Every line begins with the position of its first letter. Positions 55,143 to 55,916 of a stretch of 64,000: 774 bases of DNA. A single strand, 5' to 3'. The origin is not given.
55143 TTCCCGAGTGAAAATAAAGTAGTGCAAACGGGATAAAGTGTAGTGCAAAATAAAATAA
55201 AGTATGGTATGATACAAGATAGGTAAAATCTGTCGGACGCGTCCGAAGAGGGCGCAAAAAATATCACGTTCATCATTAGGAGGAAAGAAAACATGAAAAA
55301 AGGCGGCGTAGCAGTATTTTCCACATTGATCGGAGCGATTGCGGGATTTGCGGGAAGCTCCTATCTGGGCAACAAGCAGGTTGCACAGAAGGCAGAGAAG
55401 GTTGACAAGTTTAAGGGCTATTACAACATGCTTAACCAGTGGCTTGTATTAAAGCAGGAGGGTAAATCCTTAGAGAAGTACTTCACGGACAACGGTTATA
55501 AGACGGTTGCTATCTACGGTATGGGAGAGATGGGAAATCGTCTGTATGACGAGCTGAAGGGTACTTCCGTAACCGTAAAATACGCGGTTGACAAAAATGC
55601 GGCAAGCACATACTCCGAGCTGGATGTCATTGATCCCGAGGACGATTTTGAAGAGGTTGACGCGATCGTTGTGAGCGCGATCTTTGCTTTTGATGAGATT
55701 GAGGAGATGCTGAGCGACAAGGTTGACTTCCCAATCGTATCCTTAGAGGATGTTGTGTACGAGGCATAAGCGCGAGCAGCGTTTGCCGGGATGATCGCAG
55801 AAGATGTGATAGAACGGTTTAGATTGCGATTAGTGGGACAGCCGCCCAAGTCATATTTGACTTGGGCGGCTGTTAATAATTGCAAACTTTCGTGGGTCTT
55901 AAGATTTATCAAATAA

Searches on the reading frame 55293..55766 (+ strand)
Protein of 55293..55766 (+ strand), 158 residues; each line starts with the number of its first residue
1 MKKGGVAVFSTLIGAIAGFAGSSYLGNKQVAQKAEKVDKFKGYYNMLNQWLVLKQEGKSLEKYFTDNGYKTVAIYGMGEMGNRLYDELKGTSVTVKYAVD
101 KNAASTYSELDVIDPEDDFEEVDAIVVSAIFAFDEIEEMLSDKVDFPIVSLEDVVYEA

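Call 19: search_protein_families(library=pfam, proteins=[window:55293-55766:+], max_evalue=0.001)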
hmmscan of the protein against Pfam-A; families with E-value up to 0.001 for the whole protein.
window:55293-55766:+ (158 aa): 1 family
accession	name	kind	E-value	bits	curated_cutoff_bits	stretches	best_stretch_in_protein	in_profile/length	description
PF02826.25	2-Hacid_dh_C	-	0.0005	19.9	25.1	1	60-129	27-99/178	D-isomer specific 2-hydroxyacid dehydrogenase, NAD binding domain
